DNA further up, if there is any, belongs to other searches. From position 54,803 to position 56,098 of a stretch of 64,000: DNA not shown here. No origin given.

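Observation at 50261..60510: Non-glycan PUL-like operon: SusC/SusD coupled to an MtnK-like kinase, a nucleoside hydrolase and a full ABC importer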

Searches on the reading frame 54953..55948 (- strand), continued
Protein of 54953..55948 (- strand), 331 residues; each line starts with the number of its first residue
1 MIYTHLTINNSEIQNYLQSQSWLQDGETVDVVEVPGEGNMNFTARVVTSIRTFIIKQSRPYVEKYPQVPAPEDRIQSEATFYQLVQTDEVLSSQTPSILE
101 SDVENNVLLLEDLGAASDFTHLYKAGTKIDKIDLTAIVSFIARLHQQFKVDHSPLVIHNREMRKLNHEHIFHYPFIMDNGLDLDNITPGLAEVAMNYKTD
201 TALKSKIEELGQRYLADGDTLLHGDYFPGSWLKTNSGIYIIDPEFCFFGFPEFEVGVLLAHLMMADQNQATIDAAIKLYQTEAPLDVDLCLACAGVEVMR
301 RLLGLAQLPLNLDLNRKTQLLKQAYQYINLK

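Call 14: search_protein_families(library=ncbifam, proteins=[L005:11071-12090:+, L005:1849-2436:-, L005:976-1680:+, L005:263-967:+, L005:2460-3335:-, L005:3422-3931:+, L005:4071-4772:+, L005:17195-17950:+, L005:18361-19263:+], max_evalue=0.001)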
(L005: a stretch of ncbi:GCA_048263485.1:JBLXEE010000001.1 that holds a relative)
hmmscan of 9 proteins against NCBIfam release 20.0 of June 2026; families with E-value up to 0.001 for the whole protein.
L005:11071-12090:+ (339 aa): 35 families (the best 25 are shown)
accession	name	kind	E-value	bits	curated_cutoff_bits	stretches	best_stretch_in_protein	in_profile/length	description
TIGR04054.1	rSAM_NirJ1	equivalog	7.2e-12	44.6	650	1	11-120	38-145/387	putative heme d1 biosynthesis radical SAM protein NirJ1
TIGR04545.1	rSAM_ahbD_hemeb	equivalog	1.4e-11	44.5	500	1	11-119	2-108/339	heme b synthase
TIGR04055.1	rSAM_NirJ2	equivalog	2.4e-11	43.8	500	1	11-124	2-112/326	putative heme d1 biosynthesis radical SAM protein NirJ2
TIGR04317.1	W_rSAM_matur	equivalog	8.9e-11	41.5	380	1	8-128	3-122/349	tungsten cofactor oxidoreductase radical SAM maturase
TIGR04051.1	rSAM_NirJ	equivalog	4.1e-10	39.2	515.45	1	11-119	4-110/354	heme d1 biosynthesis radical SAM protein NirJ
TIGR02495.1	NrdG2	equivalog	1.9e-09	37.2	131.15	1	15-130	22-138/193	anaerobic ribonucleoside-triphosphate reductase activating protein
TIGR04053.2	TIGR04053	equivalog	6.6e-09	35.5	395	1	10-121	9-121/366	TIGR04053 family radical SAM/SPASM domain-containing protein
TIGR03977.1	rSAM_pair_HxsC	equivalog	9e-09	34.6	267.9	1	15-120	31-135/292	His-Xaa-Ser system radical SAM maturase HxsC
TIGR04311.1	rSAM_Geo_metal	subfamily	1.2e-08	34.4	400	1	10-122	4-117/423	radical SAM/SPASM family putative metalloenzyme maturase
TIGR04078.1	rSAM_yydG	equivalog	1.3e-08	34.7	300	1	16-130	8-126/309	YydG family radical SAM peptide epimerase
NF050035.1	rSAM_WgK_link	exception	3.4e-08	32.9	650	1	11-122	11-121/367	radical SAM/SPASM peptide maturase WgkB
TIGR04463.1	rSAM_vs_C_rich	equivalog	4.5e-08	32.3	525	1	12-115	85-196/438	TIGR04463 family radical SAM/SPASM RiPP maturase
NF038283.1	viperin_w_prok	equivalog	7.1e-08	31.9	180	1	10-114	3-112/281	viperin family antiviral radical SAM protein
TIGR04133.1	rSAM_w_lipo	hypoth_equivalog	7.8e-08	31.6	425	1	6-121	21-137/350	TIGR04133 family radical SAM/SPASM protein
NF045574.1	sacti_mat_StsB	exception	1.2e-07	30.9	625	1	6-79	93-167/466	StsB family radical SAM/SPASM domain sactipeptide maturase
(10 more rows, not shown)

L005:1849-2436:- (195 aa): 2 families
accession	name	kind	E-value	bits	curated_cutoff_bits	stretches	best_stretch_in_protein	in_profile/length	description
TIGR04282.1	glyco_like_cofC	hypoth_equivalog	8.8e-60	201.7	134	1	5-190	1-189/189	TIGR04282 family arsenosugar biosynthesis glycosyltransferase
TIGR03552.1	F420_cofC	equivalog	8.4e-08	32.1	105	1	14-190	9-184/196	2-phospho-L-lactate guanylyltransferase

L005:976-1680:+ (234 aa): 11 families
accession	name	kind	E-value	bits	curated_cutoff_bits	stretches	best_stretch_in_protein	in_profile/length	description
TIGR04283.1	glyco_like_mftF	equivalog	3.6e-62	209.8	182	1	3-223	1-221/221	TIGR04283 family arsenosugar biosynthesis glycosyltransferase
NF041875.1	EPS_EpsD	equivalog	3.6e-10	39.7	370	1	3-94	1-97/325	exopolysaccharide biosynthesis glycosyltransferase EpsD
NF010496.0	PRK13915.1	equivalog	4e-09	36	262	1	2-88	32-128/307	glucosyl-3-phosphoglycerate synthase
TIGR03937.1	PgaC_IcaA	equivalog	3.9e-08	32.7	422.3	1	3-86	47-135/407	poly-beta-1,6-N-acetyl-D-glucosamine synthase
TIGR04182.1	glyco_TIGR04182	equivalog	1.4e-06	27.9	325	1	4-86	3-82/293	S-layer glycoprotein N-glycosyltransferase AglJ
NF047588.1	GlcsyltransPgfSStrep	equivalog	6.8e-06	25.5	500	1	1-106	1-115/308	glycosyltransferase PgfS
TIGR03965.1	mycofact_glyco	equivalog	1.1e-05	24.5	280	1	3-90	76-168/467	mycofactocin biosynthesis glycosyltransferase MftF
NF041391.1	DPhHxTase_Halo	equivalog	2.2e-05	23.5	375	1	9-106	3-98/213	dolichyl-phosphate hexose transferase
NF007482.0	PRK10073.1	equivalog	6.8e-05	22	423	1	2-94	7-103/334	glycosyltransferase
NF050050.1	ProtGlycPglI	equivalog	0.00074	19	500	1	2-86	3-93/306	GalNAc(5)-diNAcBac-PP-undecaprenol beta-1,3-glucosyltransferase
NF058614.1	PPMAGASynPpgS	equivalog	0.00088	18.7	370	0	5-72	4-68/226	polyprenyl-phospho-N-acetylgalactosaminyl synthase PpgS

L005:263-967:+ (234 aa): 0 families

L005:2460-3335:- (291 aa): 1 family
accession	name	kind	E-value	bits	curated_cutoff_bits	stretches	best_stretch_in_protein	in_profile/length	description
NF052566.1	OrLpdHdlsOlsERhiz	equivalog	4.1e-20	72.3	475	1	89-269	112-286/293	ornithine lipid hydroxylase OlsE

L005:3422-3931:+ (169 aa): 15 families
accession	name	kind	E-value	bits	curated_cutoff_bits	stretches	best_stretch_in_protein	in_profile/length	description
NF045521.1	rhoda_near_glyco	subfamily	1.2e-56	190.5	145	1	28-168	2-144/144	rhodanese homology domain-containing protein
NF001133.1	PRK00142.1-1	equivalog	2.7e-14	53.3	170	1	41-137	106-207/229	oxygen-dependent tRNA uridine(34) hydroxylase TrhO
NF041203.1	rhodanese_LYCAU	equivalog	7.2e-13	48.3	115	1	42-140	19-123/126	rhodanese-related (seleno)protein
NF006444.0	PRK08762.1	equivalog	7.1e-12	44.6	449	1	42-143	13-117/387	molybdopterin-synthase adenylyltransferase MoeB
NF005902.0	PRK07878.1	equivalog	1.8e-10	40.3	647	1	43-139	289-387/392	adenylyltransferase/sulfurtransferase MoeZ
NF005646.0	PRK07411.1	equivalog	2.6e-09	36.7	633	1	52-137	295-383/390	molybdopterin-synthase adenylyltransferase MoeB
NF002397.0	PRK01415.1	equivalog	1.2e-07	31.7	280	1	52-138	123-214/247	hypothetical protein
NF001195.0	PRK00162.1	equivalog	2.6e-07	30.9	102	1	47-138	11-101/108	thiosulfate sulfurtransferase GlpE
NF033833.0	rhodan_ChrE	equivalog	4.2e-07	29.9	120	1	52-141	15-105/108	rhodanese family chromate resistance protein ChrE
NF003703.0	PRK05320.1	equivalog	5.7e-07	29.4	331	1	56-136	131-216/280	sulfurtransferase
NF008750.0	PRK11784.1-2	equivalog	1.6e-05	24.2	241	0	49-77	8-36/346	tRNA 2-selenouridine(34) synthase MnmH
NF045694.1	seleno_TsoB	exception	0.00011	20.5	805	1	52-149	57-165/572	rhodanese/DsbD fusion-like selenoprotein TsoB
NF007627.0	PRK10287.1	equivalog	0.00012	22.3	102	1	60-130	24-94/104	thiosulfate sulfurtransferase PspE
TIGR04568.1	arch_SelU_Nterm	equivalog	0.00019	21.3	200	0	37-79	84-126/215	selenouridine synthase SelU-like subunit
TIGR02981.1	phageshock_pspE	exception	0.00085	19.6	126.3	0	60-130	22-92/101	thiosulfate sulfurtransferase PspE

L005:4071-4772:+ (233 aa): 1 family
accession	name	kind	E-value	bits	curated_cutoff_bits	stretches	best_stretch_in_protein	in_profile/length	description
TIGR04282.1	glyco_like_cofC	hypoth_equivalog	5.4e-31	107.8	134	1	58-178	69-186/189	TIGR04282 family arsenosugar biosynthesis glycosyltransferase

L005:17195-17950:+ (251 aa): 0 families

L005:18361-19263:+ (300 aa): 0 families

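Call 17: find_encoding_contigs(protein=P0001, flank=10000, max_places=1)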
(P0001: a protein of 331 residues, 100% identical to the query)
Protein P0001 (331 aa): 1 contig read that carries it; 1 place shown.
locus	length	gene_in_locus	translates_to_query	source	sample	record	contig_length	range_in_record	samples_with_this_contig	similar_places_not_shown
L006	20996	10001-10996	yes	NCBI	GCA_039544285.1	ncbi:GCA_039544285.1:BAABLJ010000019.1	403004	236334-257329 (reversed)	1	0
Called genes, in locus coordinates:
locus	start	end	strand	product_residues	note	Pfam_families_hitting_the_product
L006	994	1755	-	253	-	PF00557:Peptidase_M24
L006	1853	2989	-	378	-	PF00926:DHBP_synthase, PF00925:GTP_cyclohydro2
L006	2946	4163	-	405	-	PF13692:Glyco_trans_1_4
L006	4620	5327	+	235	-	PF09837:DUF2064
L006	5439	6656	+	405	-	PF01547:SBP_bac_1, PF13416:SBP_bac_8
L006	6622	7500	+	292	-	PF00528:BPD_transp_1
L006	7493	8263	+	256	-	PF00528:BPD_transp_1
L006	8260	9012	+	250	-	PF00005:ABC_tran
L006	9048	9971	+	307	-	PF01156:IU_nuc_hydro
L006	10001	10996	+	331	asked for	PF01636:APH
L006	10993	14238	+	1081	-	PF13620:CarboxypepD_reg (weak), PF13715:CarbopepD_reg_2, PF07715:Plug, PF00593:TonB_dep_Rec_b-barrel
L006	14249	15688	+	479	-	PF12771:SusD-like_2, PF12741:SusD-like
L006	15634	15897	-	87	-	-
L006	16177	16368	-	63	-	-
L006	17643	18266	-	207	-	-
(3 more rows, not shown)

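Call 20: find_related_loci(query=A1, collection=genome_contigs, flank=10000)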
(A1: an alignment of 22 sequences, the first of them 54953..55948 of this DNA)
Query A1 (331 aa) in genome_contigs; peptide patterns used: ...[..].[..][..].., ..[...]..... (x = any residue, [..] = any of these).
409 stretches matched a pattern; 312 encode a relative of the query (tblastn E <= 1e-3); the best 80 are kept; 80 distinct loci.
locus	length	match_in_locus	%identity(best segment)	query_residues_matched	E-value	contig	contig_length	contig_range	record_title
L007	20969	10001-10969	59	6-328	2e-131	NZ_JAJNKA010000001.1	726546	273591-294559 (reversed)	Portibacter lacus strain YM8-076 NODE_1_length_726546_cov_28.715277, whole genome shotgun sequence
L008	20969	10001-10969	56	6-328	5e-127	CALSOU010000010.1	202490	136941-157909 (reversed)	MAG: uncultured Saprospiraceae bacterium isolate AK_MB52 genome assembly, contig: contig_28814_AK_MB52, whole genome sho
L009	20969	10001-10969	55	6-328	2e-123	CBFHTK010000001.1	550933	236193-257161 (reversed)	MAG: Saprospiraceae bacterium isolate Co_bin_43_strict genome assembly, contig: Co_bin_43_strict_c1, whole genome shotgu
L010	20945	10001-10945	57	12-326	5e-123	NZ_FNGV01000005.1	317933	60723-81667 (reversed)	Kriegella aquimaris strain DSM 19886, whole genome shotgun sequence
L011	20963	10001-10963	56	6-326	7e-123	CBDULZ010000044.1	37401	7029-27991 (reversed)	MAG TPA_asm: uncultured Kriegella sp. isolate SRR22808126_binner23_Refined_12 genome assembly, contig: ERZ25043457.519,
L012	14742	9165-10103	57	16-328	2e-122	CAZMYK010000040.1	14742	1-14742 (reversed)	MAG TPA_asm: uncultured Saprospiraceae bacterium isolate SRP065251_co2_25 genome assembly, contig: NODE_2893_length_1474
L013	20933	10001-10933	57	12-322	9e-122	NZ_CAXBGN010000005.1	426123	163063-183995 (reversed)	MAG: uncultured Kriegella sp. isolate ERR2762110_binner23_Refined_20 ERZ3422254.27, whole genome shotgun sequence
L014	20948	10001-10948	57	13-328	3e-121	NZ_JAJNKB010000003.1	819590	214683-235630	Portibacter marinus strain 10MBP4-2-1 NODE_3_length_819590_cov_30.728331, whole genome shotgun sequence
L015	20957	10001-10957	54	6-324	1e-119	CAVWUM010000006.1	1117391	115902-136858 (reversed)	MAG: Schleiferiaceae bacterium isolate MFD03250.bin.1.51 genome assembly, contig: contig_18143, whole genome shotgun seq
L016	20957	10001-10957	56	6-324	9e-120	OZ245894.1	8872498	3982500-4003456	MAG: Saprospiraceae bacterium isolate 95635b9e-7190-4540-af38-e21a3cfd68f5 genome assembly, chromosome: 1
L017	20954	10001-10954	56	7-324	2e-119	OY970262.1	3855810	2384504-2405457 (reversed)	MAG: Schleiferiaceae bacterium isolate MFD03250.bin.1.24 genome assembly, chromosome: 1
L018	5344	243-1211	54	6-328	5e-120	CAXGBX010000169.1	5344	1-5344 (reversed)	MAG TPA_asm: uncultured Flavobacteriaceae bacterium isolate ERR598971_binner13_Refined_24 genome assembly, contig: ERZ83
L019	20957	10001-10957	57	6-324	3e-119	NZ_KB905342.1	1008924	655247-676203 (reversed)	Psychroflexus tropicus DSM 15496 F598DRAFT_scaffold00001.1, whole genome shotgun sequence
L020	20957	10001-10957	55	6-324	5e-119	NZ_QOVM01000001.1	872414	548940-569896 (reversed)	Leeuwenhoekiella aequorea strain LMG 22550 Contig001, whole genome shotgun sequence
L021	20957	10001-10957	56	6-324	8e-119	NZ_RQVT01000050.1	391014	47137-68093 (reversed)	Psychroflexus aestuariivivens strain 52073 503, whole genome shotgun sequence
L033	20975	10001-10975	53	5-329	8e-117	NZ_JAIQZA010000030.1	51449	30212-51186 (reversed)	Salegentibacter tibetensis strain JZCK2 30, whole genome shotgun sequence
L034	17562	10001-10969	53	2-324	2e-116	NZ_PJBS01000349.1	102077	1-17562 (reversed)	Psychroflexus sp. MES1-P1E contig2, whole genome shotgun sequence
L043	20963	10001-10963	53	6-326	5e-115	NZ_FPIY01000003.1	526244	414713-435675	Cellulophaga fucicola strain DSM 24786, whole genome shotgun sequence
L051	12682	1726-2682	53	6-324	6e-113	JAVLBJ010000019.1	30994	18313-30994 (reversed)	MAG: Psychroflexus sp. isolate Uz-K11-05 NODE_308_length_30994_cov_42.705388, whole genome shotgun sequence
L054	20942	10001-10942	54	13-326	2e-112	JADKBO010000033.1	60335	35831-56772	MAG: Saprospiraceae bacterium isolate OdNE_18-Q3-R46-58_BAT3C.195 tig00019685-10-602130, whole genome shotgun sequence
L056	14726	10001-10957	52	6-324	1e-112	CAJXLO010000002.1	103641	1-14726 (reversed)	MAG TPA_asm: uncultured Psychroflexus sp. isolate SRR4030052_bin.50_MetaBAT_v2.12.1_MAG genome assembly, contig: NODE_33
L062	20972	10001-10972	51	5-328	3e-111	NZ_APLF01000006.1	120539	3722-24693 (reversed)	Psychroflexus gondwanensis ACAM 44 pgond_contig008, whole genome shotgun sequence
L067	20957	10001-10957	52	6-324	1e-110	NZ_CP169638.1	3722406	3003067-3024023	Flagellimonas sp. C4 chromosome, complete genome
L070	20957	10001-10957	53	6-324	3e-110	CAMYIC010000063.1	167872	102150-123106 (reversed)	MAG: uncultured Muricauda sp. isolate Biocath_Bacteroidota_12 genome assembly, contig: k127_32628, whole genome shotgun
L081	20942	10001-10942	51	11-324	6e-109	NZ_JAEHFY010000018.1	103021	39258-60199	Pedobacter segetis strain SD-b NODE_18_length_103021_cov_49.303184, whole genome shotgun sequence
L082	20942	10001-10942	52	12-324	6e-109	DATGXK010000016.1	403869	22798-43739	MAG TPA_asm: Leadbetterella sp. isolate SMAG_U10607 k141_189412, whole genome shotgun sequence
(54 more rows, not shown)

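Call 24: find_encoding_contigs(protein=P0045, flank=10000, max_places=1)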
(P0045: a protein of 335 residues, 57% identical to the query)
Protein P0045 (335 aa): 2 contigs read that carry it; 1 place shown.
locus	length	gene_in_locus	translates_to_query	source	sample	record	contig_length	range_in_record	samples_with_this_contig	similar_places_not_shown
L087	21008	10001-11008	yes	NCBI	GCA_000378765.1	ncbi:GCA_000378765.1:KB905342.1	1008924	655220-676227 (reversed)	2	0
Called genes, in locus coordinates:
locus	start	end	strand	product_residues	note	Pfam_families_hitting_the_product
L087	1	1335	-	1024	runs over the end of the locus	PF12837:Fer4_6 (faint), PF12838:Fer4_7 (weak), PF13183:Fer4_8 (faint), PF13237:Fer4_10 (faint), PF13247:Fer4_11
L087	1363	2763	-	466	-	PF14522:Cytochrome_C7 (faint), PF02085:Cytochrom_CIII (faint), PF13442:Cytochrome_CBB3, PF14537:Cytochrom_c3_2 (faint), PF00034:Cytochrom_C, PF22113:Mtrc-MtrF_II-IV_dom (weak)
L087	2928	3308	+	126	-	PF05036:SPOR (weak)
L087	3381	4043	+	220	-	PF09837:DUF2064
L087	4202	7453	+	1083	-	PF13620:CarboxypepD_reg, PF13715:CarbopepD_reg_2, PF07715:Plug, PF00593:TonB_dep_Rec_b-barrel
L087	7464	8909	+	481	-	PF12771:SusD-like_2, PF12741:SusD-like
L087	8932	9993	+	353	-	PF01156:IU_nuc_hydro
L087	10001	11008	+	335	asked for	PF01636:APH (weak)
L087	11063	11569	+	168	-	PF00581:Rhodanese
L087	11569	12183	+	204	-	PF09837:DUF2064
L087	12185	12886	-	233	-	PF00535:Glycos_transf_2, PF10111:Glyco_tranf_2_2 (faint)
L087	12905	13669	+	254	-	PF04784:DUF547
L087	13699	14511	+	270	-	PF01048:PNP_UDP_1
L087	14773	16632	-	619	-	PF19408:PKD_6 (faint), PF18962:Por_Secre_tail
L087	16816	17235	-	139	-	-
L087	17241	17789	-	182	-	PF19765:DUF6252 (weak)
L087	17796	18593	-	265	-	-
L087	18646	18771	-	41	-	-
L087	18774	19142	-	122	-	-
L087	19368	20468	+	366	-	PF09411:PagL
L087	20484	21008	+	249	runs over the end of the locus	PF10988:DUF2807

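Call 25: find_encoding_contigs(protein=P0102, flank=10000, max_places=1)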
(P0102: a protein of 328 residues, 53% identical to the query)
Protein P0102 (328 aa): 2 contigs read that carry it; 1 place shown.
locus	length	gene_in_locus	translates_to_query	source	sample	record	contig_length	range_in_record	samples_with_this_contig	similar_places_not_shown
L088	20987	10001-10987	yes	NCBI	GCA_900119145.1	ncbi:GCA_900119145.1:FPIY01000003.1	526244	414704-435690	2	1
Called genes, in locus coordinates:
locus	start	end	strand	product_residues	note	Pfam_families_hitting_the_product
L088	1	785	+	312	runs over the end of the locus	-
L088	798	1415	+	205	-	PF14063:DUF4254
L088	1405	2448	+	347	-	PF01075:Glyco_transf_9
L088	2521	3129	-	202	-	PF00440:TetR_N, PF16925:TetR_C_13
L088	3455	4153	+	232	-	PF09837:DUF2064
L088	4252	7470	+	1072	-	PF13620:CarboxypepD_reg (weak), PF13715:CarbopepD_reg_2, PF07715:Plug, PF00593:TonB_dep_Rec_b-barrel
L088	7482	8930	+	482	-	PF12771:SusD-like_2, PF12741:SusD-like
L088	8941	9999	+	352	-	PF01156:IU_nuc_hydro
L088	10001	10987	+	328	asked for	PF01636:APH (weak)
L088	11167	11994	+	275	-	PF01734:Patatin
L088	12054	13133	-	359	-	PF00970:FAD_binding_6, PF00175:NAD_binding_1, PF00111:Fer2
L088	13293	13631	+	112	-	PF03551:PadR, PF13601:HTH_34 (weak)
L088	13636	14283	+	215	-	-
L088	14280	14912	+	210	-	-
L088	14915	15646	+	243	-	-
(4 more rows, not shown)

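Call 34: search_protein_families(library=pfam, proteins=[L005:11071-12090:+, L054:17559-17951:+, L070:15866-17254:+, L087:12905-13669:+, L087:11063-11569:+, L087:13699-14511:+, L087:3381-4043:+, L087:11569-12183:+], max_evalue=0.01)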
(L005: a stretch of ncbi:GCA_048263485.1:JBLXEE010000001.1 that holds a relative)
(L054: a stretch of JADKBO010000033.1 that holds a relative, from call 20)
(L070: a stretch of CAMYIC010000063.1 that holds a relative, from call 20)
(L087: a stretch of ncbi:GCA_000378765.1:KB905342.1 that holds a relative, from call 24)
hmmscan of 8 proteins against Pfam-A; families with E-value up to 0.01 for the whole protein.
L005:11071-12090:+ (339 aa): 2 families
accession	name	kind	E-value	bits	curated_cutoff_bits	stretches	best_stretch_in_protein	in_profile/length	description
PF04055.27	Radical_SAM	-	1.5e-15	58.2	29.5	1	15-114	3-107/166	Radical SAM superfamily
PF13353.11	Fer4_12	-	6.6e-09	36.6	22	1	15-87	11-87/137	4Fe-4S single cluster domain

L054:17559-17951:+ (130 aa): 0 families

L070:15866-17254:+ (462 aa): 13 families
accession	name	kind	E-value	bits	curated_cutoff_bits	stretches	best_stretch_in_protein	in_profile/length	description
PF07992.20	Pyr_redox_2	-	1.5e-57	195.7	26.1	1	10-324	2-288/291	Pyridine nucleotide-disulphide oxidoreductase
PF02852.28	Pyr_redox_dim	-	7.4e-24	84.5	25.3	1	351-453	5-107/110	Pyridine nucleotide-disulphide oxidoreductase, dimerisation domain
PF00070.33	Pyr_redox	-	1.1e-22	80.7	22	1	174-250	1-76/82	Pyridine nucleotide-disulphide oxidoreductase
PF13738.12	Pyr_redox_3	-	5.2e-06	26.4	30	1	173-311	165-305/305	Pyridine nucleotide-disulphide oxidoreductase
PF01134.28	GIDA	-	4.3e-05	23.2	22.1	1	10-86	1-80/391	Glucose inhibited division protein A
PF13450.12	NAD_binding_8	-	0.00013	22.6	21.9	0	13-47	1-36/68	NAD(P)-binding Rossmann-like domain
PF12831.13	FAD_oxidored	-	0.00032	20.6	27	0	10-58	1-50/416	FAD dependent oxidoreductase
PF03721.20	UDPG_MGDP_dh_N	-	0.0012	18.9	27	0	176-216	4-44/187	UDP-glucose/GDP-mannose dehydrogenase family, NAD binding domain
PF00890.30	FAD_binding_2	-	0.0029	17.3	20.4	0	10-42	1-33/414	FAD binding domain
PF02254.24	TrkA_N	-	0.0041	17.9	23.8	0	176-228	2-54/116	TrkA-N domain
PF01266.30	DAO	-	0.0052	16.8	27.9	0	10-45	1-38/353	FAD dependent oxidoreductase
PF01494.25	FAD_binding_3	-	0.0057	16.4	22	0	176-231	5-61/349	FAD binding domain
PF08965.17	Aca2_YdiL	-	0.0088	16.7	23.8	0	58-123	24-88/118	Aca2/YdiL-like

L087:12905-13669:+ (254 aa): 1 family
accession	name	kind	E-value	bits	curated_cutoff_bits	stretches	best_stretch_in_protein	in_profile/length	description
PF04784.19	DUF547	-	9.4e-32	110.1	27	1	63-188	5-125/125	Protein of unknown function, DUF547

L087:11063-11569:+ (168 aa): 1 family
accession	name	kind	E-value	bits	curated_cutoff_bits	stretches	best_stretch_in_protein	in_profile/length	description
PF00581.25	Rhodanese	-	1.8e-18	67.3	22.2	1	43-134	3-101/102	Rhodanese-like domain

L087:13699-14511:+ (270 aa): 1 family
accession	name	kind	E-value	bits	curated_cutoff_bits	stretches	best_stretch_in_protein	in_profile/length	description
PF01048.26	PNP_UDP_1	-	8.1e-54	182.9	25.1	1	21-267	1-232/233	Phosphorylase superfamily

L087:3381-4043:+ (220 aa): 2 families
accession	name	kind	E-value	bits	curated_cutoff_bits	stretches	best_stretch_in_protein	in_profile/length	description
PF09837.15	DUF2064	-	3.1e-20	72.6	25.8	1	55-139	38-120/120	Uncharacterized protein conserved in bacteria (DUF2064)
PF01983.22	CofC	-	8.2e-05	22.3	22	1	63-136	73-146/217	Guanylyl transferase CofC like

L087:11569-12183:+ (204 aa): 2 families
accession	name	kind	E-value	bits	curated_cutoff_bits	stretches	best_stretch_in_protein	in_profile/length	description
PF09837.15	DUF2064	-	2.8e-29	101.8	25.8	1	43-157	4-120/120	Uncharacterized protein conserved in bacteria (DUF2064)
PF01983.22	CofC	-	3.7e-05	23.5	22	1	15-140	11-131/217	Guanylyl transferase CofC like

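Call 44: predict_structure(alignment_id=A1)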
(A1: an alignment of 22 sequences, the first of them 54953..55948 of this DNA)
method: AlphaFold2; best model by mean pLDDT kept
length: 331 residues; sequences in the alignment: 22
mean_pLDDT: 92.4   pTM: 0.91
mean pLDDT of the five models: 92.4, 92.0, 91.2, 91.1, 90.9
residues with pLDDT >= 90: 271; 70-90: 43; 50-70: 17; < 50: 0
segments of 3 or more residues with pLDDT < 50: none
pLDDT, mean of each block of 10 residues (from residue 1): 82 96 96 77 94 92 69 91 96 97 95 93 93 98 97 92 91 90 91 96 96 96 94 96 94 98 96 98 97 97 76 93 95 52
secondary structure, 60 per line:
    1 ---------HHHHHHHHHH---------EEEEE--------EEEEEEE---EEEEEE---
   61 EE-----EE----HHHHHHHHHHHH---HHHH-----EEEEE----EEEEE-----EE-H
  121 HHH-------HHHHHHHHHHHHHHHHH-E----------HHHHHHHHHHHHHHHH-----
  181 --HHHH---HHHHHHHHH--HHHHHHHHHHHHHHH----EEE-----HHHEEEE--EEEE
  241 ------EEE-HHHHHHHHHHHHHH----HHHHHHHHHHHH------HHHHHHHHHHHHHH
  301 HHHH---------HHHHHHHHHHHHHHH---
elements in order: H10-19 E29-33 E42-48 E52-57 H74-85 H89-92 E98-102 E107-111 H120-123 H131-147 H160-175 H183-186 H190-198 H201-215 E220-222 E231-234 E237-240 E247-249 H251-264 H269-280 H287-304 H314-328
